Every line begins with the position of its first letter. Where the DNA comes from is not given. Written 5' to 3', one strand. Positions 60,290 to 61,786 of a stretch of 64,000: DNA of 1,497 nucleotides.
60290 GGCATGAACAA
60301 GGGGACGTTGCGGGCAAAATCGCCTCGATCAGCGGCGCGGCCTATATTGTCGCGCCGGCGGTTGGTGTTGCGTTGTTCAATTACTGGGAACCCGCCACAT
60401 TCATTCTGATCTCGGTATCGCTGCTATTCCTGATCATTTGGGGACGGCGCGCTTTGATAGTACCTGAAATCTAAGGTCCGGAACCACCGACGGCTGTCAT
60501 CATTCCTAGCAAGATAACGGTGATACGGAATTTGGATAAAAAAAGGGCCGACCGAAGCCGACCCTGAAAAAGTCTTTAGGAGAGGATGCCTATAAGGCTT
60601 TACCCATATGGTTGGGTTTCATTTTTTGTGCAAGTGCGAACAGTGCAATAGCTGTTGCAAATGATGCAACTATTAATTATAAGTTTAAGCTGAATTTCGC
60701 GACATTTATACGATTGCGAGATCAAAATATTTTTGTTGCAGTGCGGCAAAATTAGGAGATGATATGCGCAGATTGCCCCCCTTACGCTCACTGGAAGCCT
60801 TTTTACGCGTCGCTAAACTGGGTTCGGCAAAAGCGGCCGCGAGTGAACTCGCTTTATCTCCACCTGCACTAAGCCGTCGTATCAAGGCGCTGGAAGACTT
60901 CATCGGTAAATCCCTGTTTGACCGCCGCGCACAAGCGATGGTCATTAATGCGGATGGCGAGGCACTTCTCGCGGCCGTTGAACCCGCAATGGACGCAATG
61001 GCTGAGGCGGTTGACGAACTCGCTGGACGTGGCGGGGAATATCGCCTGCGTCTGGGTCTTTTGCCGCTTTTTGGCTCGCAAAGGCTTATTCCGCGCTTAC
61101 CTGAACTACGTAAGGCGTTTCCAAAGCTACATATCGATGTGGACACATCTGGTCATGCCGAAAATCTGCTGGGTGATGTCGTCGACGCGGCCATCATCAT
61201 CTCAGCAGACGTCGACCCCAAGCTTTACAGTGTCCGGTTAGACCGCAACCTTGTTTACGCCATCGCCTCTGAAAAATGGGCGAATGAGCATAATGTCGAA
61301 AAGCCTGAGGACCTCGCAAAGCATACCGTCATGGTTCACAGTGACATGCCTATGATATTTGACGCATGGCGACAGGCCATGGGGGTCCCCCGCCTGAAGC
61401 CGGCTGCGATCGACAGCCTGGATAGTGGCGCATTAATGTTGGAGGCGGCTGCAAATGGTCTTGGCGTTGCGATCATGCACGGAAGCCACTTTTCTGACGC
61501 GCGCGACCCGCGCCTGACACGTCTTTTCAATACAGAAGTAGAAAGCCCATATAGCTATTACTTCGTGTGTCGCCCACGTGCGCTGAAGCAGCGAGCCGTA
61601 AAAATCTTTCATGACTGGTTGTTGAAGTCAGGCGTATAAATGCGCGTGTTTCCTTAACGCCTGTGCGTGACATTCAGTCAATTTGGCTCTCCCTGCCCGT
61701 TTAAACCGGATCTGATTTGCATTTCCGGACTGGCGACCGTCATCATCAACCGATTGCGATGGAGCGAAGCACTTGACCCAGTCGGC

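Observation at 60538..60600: Unannotated anti-Shine-Dalgarno sRNA divergent from a GcvA-like LysR regulator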

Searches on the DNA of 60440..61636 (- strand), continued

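Call 44: search_rna_families(sources=[L083, L091, L081, L084, L090, L080, L078, L076, L064, L061, L063, L066, L067, L071, L060, L045, L040], threshold=gathering)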
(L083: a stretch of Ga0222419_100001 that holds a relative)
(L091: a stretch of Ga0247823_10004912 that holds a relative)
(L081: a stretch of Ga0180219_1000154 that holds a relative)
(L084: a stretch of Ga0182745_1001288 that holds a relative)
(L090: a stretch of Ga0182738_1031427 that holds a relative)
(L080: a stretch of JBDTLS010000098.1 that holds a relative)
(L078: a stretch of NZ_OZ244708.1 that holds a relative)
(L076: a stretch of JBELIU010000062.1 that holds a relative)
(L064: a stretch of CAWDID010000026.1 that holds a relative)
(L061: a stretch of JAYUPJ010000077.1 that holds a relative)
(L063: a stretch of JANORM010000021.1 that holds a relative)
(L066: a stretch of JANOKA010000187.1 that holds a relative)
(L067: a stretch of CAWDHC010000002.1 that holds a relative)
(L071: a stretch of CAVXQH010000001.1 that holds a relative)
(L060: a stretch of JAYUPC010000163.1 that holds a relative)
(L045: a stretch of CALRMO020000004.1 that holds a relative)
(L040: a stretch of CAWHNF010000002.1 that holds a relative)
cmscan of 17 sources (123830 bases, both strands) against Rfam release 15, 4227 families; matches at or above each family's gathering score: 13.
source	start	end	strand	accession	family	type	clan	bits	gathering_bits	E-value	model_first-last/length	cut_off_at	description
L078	3773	3849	-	RF00519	suhB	Gene; sRNA;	CL00108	55.6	41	1.9e-08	1-77/77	no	Makes More Granules Regulator RNA (mmgR)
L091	3758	3831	+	RF00519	suhB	Gene; sRNA;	CL00108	50.8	41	3.3e-07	1-77/77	no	Makes More Granules Regulator RNA (mmgR)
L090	1270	1344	-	RF00519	suhB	Gene; sRNA;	CL00108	50.8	41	3.1e-07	1-77/77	no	Makes More Granules Regulator RNA (mmgR)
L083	6355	6429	-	RF00519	suhB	Gene; sRNA;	CL00108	49.8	41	5.8e-07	1-77/77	no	Makes More Granules Regulator RNA (mmgR)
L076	3774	3849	-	RF00519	suhB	Gene; sRNA;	CL00108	49.4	41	7.4e-07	1-77/77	no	Makes More Granules Regulator RNA (mmgR)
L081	2162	2236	+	RF00519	suhB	Gene; sRNA;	CL00108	49.2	41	8.2e-07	1-77/77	no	Makes More Granules Regulator RNA (mmgR)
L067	3821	3897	-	RF00519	suhB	Gene; sRNA;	CL00108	49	41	9.4e-07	1-77/77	no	Makes More Granules Regulator RNA (mmgR)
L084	35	109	-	RF00519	suhB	Gene; sRNA;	CL00108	48.3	41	1.4e-06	1-77/77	no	Makes More Granules Regulator RNA (mmgR)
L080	3745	3821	-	RF00519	suhB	Gene; sRNA;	CL00108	47.7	41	2e-06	1-77/77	no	Makes More Granules Regulator RNA (mmgR)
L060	1471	1547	-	RF00519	suhB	Gene; sRNA;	CL00108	45.4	41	7.8e-06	1-77/77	no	Makes More Granules Regulator RNA (mmgR)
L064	3821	3898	-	RF00519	suhB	Gene; sRNA;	CL00108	44.9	41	1e-05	1-77/77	no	Makes More Granules Regulator RNA (mmgR)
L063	3821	3898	-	RF00519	suhB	Gene; sRNA;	CL00108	44.3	41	1.5e-05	1-77/77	no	Makes More Granules Regulator RNA (mmgR)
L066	3820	3897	-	RF00519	suhB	Gene; sRNA;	CL00108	42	41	5.7e-05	1-77/77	no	Makes More Granules Regulator RNA (mmgR)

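Call 71: search_with_rna_model(model_id=R1, sources=[L081, L082, L083, L084, L085, L086, L087, L088, L089, L090, L091, L092, L093, L094, L095, L096, L097, L098, L099, L100, L101, L102, L103, L104, L105], max_evalue=0.01)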
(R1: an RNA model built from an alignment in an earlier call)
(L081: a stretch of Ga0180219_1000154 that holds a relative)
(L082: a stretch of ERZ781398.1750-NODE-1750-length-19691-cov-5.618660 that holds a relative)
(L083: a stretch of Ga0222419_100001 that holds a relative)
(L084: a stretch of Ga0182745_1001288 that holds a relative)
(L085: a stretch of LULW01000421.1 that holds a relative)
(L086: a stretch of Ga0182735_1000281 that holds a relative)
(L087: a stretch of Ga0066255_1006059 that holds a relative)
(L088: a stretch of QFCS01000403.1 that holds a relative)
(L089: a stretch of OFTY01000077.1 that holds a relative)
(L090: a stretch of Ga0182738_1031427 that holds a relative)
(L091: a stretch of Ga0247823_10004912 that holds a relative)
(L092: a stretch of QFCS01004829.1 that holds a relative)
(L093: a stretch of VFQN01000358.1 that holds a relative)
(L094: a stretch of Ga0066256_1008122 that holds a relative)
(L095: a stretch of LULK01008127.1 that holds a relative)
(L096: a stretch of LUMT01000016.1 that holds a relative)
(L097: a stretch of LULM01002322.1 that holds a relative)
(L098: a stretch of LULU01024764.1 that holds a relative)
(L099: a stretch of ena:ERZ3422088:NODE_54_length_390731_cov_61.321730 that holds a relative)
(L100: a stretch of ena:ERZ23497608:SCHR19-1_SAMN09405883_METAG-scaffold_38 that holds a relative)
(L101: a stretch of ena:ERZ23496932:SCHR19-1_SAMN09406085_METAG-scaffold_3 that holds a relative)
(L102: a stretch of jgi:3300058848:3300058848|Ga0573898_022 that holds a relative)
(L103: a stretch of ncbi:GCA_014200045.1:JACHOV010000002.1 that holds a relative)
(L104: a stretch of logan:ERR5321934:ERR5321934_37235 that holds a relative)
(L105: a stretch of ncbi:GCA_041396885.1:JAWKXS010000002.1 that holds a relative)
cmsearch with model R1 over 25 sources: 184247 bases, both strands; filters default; matches with E-value up to 0.01: 25.
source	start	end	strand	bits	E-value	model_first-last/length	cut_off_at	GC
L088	133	209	+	80.3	1.1e-17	1-78/78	no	0.51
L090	1275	1351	-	79.4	1.8e-17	1-78/78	no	0.52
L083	6360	6436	-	78.7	2.6e-17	1-78/78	no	0.51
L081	2155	2231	+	78.5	3e-17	1-78/78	no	0.51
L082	767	843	+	78.5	3e-17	1-78/78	no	0.51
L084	40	116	-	78.5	3e-17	1-78/78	no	0.51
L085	617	693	+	78.5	3e-17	1-78/78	no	0.51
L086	626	702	+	78.5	3e-17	1-78/78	no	0.51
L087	4582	4658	-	78.5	3e-17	1-78/78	no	0.51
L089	7647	7723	+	78.5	3e-17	1-78/78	no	0.51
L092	7670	7746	-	78.5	3e-17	1-78/78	no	0.51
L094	4502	4578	+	78.5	3e-17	1-78/78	no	0.51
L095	243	319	+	78.5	3e-17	1-78/78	no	0.51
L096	10335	10411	+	78.5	3e-17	1-78/78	no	0.51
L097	561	637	-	78.5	3e-17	1-78/78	no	0.51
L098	479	555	+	78.5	3e-17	1-78/78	no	0.51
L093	6774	6850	-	77.6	5.3e-17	1-78/78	no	0.52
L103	2815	2892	+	75.9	1.4e-16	1-78/78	no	0.54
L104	2815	2892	+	75.9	1.4e-16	1-78/78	no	0.54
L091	3751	3827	+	75.5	1.8e-16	1-78/78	no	0.51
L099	2814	2892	+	73.2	7.1e-16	1-78/78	no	0.46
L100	2814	2892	+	73.2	7.1e-16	1-78/78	no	0.46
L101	2814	2892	+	73.2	7.1e-16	1-78/78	no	0.46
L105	1491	1568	+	71.4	2e-15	1-78/78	no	0.47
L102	2850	2927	+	61.8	5.8e-13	1-78/78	no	0.53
